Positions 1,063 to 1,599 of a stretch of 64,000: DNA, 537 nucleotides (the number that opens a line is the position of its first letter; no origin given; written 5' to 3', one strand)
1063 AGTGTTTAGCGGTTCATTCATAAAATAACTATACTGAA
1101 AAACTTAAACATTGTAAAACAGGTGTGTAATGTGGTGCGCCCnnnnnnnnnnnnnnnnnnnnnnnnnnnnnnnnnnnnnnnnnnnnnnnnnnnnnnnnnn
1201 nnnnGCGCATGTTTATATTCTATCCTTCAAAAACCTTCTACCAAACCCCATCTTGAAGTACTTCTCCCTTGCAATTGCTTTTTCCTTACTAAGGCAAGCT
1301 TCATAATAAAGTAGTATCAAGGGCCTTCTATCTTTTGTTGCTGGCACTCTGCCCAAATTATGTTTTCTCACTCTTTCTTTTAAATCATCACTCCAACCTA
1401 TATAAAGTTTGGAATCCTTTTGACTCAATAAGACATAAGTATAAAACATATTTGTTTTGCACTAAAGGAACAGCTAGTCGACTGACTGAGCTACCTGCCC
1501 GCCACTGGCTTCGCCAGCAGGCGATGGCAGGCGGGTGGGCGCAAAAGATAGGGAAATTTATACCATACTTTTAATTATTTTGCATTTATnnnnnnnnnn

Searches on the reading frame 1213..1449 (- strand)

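Call 83: search_protein_families(library=pfam, proteins=[window:1213-1449:-], max_evalue=0.001)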
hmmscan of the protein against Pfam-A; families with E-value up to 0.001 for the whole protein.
window:1213-1449:- (78 aa): 1 family
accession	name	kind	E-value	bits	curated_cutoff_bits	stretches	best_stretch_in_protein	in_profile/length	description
PF01541.30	GIY-YIG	-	9.3e-15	55.1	22.6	1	1-67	1-70/78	GIY-YIG catalytic domain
